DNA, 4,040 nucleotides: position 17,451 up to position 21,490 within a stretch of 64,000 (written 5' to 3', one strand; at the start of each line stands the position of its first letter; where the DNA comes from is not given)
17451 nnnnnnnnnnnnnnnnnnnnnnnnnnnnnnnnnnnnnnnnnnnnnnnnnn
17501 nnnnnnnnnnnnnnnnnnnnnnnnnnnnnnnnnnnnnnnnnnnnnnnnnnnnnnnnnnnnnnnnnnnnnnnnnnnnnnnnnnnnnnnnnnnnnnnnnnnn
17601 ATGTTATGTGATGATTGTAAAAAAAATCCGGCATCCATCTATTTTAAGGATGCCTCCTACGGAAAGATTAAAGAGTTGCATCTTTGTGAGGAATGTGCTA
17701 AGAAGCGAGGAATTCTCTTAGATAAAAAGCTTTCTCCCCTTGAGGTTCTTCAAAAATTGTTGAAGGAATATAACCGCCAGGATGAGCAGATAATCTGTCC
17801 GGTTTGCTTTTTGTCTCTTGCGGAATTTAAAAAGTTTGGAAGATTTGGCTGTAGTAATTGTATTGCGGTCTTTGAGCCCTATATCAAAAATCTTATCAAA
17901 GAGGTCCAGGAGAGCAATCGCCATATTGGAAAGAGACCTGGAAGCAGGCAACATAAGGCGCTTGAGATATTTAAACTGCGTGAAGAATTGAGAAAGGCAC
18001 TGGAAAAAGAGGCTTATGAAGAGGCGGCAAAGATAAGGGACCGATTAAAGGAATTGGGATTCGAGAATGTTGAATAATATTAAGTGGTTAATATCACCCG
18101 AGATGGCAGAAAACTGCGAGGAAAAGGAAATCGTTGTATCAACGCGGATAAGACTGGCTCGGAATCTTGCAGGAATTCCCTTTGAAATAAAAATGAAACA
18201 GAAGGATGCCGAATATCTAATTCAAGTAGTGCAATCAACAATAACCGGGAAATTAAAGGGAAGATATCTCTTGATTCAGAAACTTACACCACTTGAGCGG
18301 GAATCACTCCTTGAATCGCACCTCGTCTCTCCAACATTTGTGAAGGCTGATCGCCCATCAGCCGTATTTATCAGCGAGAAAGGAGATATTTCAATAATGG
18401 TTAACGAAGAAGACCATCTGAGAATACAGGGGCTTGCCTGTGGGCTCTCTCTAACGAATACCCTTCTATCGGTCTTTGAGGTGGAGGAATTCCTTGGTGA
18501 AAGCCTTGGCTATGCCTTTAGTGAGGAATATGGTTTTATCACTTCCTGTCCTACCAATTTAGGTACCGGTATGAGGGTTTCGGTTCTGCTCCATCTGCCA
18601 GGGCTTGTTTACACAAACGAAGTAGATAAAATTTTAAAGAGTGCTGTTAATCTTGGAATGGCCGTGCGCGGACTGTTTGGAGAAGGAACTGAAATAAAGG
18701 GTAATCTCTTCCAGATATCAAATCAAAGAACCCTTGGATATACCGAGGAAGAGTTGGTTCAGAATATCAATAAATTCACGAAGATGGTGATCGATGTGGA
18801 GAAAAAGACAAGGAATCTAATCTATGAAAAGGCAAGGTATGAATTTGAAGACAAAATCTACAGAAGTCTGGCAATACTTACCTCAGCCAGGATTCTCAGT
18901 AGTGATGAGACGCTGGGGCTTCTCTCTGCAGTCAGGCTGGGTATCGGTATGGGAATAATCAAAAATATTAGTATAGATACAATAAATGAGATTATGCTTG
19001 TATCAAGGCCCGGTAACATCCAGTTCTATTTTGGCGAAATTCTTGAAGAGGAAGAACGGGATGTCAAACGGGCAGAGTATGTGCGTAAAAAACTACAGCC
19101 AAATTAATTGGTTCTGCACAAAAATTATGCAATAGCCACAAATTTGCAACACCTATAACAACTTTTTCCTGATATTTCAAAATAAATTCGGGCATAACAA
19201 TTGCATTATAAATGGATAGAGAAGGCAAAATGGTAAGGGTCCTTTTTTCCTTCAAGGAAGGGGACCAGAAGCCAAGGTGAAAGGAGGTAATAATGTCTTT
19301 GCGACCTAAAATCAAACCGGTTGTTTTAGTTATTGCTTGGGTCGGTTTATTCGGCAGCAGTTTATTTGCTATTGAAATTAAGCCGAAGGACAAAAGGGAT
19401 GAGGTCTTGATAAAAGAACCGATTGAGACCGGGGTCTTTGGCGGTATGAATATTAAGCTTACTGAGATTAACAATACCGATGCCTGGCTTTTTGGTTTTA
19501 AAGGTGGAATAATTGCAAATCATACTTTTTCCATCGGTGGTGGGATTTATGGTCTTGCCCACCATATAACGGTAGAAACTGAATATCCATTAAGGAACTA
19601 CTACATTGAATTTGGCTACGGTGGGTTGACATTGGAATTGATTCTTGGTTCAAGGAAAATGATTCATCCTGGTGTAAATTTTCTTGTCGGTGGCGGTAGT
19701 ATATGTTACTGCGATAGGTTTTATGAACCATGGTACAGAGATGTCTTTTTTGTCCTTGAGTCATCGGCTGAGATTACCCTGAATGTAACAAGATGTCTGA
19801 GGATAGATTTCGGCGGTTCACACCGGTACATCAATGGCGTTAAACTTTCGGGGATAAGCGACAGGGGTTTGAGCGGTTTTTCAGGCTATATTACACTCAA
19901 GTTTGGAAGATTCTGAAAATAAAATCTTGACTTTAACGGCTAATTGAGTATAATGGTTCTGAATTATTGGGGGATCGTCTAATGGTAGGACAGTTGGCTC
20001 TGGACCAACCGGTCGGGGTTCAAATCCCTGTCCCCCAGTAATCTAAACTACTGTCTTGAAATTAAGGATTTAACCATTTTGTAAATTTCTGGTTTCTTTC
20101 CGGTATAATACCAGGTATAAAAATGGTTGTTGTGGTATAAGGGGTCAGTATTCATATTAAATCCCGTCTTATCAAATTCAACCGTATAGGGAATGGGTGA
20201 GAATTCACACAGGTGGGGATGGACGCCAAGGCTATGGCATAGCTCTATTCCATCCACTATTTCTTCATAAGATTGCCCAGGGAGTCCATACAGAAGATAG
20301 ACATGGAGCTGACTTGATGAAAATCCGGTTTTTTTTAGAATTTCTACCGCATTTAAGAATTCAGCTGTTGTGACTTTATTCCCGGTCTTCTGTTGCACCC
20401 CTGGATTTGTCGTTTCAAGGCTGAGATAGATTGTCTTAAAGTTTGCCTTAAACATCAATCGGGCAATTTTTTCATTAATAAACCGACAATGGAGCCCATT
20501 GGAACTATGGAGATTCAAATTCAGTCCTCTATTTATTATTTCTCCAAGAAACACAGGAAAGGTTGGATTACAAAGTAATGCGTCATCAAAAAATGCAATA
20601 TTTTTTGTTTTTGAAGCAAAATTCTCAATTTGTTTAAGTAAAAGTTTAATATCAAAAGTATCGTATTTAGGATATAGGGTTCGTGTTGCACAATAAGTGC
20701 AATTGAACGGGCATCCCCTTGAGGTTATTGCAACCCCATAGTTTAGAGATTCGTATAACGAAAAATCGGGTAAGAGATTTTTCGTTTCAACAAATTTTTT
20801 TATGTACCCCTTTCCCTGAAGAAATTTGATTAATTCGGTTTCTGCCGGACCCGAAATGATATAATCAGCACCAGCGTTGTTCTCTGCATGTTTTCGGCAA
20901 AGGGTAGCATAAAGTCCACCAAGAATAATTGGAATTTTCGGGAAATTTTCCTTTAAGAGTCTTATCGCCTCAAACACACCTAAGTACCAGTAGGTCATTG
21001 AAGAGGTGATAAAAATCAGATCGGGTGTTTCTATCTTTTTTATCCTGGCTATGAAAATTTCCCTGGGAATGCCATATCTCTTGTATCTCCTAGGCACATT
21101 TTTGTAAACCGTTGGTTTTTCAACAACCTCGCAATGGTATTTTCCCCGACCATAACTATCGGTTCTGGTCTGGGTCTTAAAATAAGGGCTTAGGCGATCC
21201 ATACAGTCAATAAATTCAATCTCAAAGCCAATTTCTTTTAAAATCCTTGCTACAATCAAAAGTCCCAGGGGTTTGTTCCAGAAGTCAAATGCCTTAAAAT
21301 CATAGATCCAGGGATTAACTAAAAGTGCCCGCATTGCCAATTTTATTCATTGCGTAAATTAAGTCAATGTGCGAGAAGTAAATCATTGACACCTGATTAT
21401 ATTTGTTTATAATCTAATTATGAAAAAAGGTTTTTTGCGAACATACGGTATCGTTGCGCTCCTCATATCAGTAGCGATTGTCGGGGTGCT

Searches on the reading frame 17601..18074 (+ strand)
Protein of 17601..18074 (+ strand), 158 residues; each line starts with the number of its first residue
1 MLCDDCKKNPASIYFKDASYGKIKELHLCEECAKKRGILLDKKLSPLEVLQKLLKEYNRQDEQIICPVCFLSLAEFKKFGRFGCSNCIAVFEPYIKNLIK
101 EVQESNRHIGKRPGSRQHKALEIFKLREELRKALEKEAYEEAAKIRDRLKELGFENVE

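Call 63: search_protein_families(library=pfam, proteins=[window:17601-18074:+], max_evalue=0.00001)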
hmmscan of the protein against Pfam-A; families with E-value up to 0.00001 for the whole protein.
window:17601-18074:+ (158 aa): 1 family
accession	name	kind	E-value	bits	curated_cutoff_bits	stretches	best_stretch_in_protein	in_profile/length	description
PF02151.25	UVR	-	2e-06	27.8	21.5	1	125-152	6-33/36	UvrB/uvrC motif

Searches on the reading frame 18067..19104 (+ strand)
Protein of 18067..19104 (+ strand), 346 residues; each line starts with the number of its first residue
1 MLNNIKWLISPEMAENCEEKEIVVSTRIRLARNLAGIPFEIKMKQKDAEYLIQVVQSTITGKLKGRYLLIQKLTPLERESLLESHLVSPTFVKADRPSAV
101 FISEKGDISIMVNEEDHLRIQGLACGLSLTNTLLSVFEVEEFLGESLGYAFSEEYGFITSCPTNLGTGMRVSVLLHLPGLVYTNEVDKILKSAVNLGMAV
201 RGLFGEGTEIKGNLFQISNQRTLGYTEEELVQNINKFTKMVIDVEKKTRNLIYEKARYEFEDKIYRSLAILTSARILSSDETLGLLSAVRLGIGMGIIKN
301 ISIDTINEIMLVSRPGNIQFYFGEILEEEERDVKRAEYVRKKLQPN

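Call 63: search_protein_families(library=pfam, proteins=[window:18067-19104:+], max_evalue=0.00001)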
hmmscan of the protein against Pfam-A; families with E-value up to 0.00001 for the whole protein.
window:18067-19104:+ (346 aa): 1 family
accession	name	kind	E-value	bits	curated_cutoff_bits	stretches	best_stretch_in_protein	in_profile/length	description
PF00217.24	ATP-gua_Ptrans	-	4e-63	212.9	22.4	1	53-247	8-202/203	ATP:guanido phosphotransferase, C-terminal catalytic domain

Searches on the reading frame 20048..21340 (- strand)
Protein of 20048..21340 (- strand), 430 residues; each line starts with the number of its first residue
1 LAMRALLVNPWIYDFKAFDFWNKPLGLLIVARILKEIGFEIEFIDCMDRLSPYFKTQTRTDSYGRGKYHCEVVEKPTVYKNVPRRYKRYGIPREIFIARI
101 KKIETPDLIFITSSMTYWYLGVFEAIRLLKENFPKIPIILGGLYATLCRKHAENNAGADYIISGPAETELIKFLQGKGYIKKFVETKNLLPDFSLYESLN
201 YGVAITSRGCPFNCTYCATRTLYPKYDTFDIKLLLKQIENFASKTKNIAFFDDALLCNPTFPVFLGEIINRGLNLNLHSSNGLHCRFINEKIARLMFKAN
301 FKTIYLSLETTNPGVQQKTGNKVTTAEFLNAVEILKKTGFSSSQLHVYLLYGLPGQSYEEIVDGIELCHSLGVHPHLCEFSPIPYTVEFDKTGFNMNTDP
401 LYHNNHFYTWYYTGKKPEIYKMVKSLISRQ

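Call 63: search_protein_families(library=pfam, proteins=[window:20048-21340:-], max_evalue=0.00001)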
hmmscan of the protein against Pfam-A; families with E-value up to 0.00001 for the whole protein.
window:20048-21340:- (430 aa): 2 families
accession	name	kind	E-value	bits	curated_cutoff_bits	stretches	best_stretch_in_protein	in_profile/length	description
PF04055.27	Radical_SAM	-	7.3e-24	85.2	29.5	1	205-367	2-165/166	Radical SAM superfamily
PF02310.24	B12-binding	-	5e-12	46.2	32.1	1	94-170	41-117/121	B12 binding domain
